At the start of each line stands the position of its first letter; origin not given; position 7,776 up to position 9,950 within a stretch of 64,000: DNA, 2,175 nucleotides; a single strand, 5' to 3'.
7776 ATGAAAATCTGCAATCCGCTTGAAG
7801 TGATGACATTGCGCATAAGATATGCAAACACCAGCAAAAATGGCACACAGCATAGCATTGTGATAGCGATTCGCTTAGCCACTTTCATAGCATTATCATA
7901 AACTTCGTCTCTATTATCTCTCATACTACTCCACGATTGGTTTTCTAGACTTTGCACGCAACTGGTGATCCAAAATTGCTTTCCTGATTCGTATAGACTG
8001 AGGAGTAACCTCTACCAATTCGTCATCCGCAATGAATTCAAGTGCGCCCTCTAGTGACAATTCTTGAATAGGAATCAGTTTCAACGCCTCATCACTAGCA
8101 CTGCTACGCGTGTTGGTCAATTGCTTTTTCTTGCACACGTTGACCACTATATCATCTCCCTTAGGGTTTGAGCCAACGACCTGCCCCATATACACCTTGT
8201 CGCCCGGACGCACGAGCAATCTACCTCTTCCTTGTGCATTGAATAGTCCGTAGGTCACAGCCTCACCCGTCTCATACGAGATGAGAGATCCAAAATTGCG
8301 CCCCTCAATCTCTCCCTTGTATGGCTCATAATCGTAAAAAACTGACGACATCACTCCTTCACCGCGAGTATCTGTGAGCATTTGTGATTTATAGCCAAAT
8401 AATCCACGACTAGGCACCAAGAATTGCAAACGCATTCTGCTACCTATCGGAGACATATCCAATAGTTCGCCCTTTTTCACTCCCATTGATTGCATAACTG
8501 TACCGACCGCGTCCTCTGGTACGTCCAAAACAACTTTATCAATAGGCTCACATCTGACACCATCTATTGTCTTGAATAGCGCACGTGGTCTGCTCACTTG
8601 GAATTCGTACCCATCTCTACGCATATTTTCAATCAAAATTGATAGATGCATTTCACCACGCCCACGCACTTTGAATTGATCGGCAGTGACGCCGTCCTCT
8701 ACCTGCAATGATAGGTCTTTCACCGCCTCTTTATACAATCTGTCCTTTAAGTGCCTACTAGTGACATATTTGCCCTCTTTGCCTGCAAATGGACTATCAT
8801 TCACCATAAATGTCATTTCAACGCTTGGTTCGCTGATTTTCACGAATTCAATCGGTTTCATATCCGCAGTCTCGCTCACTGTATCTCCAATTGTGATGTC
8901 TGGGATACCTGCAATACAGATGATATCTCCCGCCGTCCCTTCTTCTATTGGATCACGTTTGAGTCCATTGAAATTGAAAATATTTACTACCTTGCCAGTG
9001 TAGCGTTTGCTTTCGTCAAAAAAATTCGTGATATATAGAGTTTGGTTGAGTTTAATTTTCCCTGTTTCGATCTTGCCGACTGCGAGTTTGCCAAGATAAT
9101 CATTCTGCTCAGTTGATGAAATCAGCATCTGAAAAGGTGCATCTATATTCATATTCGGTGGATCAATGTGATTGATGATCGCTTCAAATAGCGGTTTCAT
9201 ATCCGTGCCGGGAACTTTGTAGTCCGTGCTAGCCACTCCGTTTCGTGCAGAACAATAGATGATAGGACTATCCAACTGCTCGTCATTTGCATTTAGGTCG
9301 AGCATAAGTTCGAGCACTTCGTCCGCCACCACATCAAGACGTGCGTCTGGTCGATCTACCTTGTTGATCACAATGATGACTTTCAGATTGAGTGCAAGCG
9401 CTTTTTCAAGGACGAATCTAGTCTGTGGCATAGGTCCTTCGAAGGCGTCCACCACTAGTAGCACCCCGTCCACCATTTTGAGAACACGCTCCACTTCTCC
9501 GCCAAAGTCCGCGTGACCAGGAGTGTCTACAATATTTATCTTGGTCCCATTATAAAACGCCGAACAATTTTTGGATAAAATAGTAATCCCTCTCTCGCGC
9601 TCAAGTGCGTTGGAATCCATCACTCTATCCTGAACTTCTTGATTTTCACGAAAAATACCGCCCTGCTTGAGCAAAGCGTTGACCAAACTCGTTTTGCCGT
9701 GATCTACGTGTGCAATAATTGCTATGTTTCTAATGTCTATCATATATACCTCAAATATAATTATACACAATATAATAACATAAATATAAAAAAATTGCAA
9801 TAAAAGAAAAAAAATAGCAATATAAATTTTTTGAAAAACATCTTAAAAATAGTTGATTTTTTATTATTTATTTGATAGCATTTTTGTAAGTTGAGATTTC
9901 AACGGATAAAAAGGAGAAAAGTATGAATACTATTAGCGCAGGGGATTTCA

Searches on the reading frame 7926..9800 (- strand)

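Call 73: search_protein_families(library=pfam, proteins=[window:7926-9800:-])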
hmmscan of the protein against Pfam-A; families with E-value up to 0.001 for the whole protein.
window:7926-9800:- (624 aa): 7 families
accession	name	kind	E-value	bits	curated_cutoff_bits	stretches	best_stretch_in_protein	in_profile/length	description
PF00009.33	GTP_EFTU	-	1.5e-55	188.1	26.5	1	22-213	2-187/188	Elongation factor Tu GTP binding domain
PF21018.2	BipA_C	-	7.6e-44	148.4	23.8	1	504-611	2-109/110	TypA/BipA C-terminal domain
PF00679.30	EFG_C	-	8.4e-21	74.3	27.9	1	417-498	3-85/89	Elongation factor G C-terminus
PF03144.31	GTP_EFTU_D2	-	9.3e-13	48.9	30.3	1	237-308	1-72/73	Elongation factor Tu domain 2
PF01926.29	MMR_HSR1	-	9.8e-08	32.5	21.9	1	26-147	2-113/113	50S ribosome-binding GTPase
PF22042.2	EF-G_D2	-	2.8e-06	27.8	27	1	222-310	1-83/84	Elongation factor G domain 2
PF14492.12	EFG_III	-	0.00012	22.5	27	1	349-401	19-72/75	Elongation Factor G, domain III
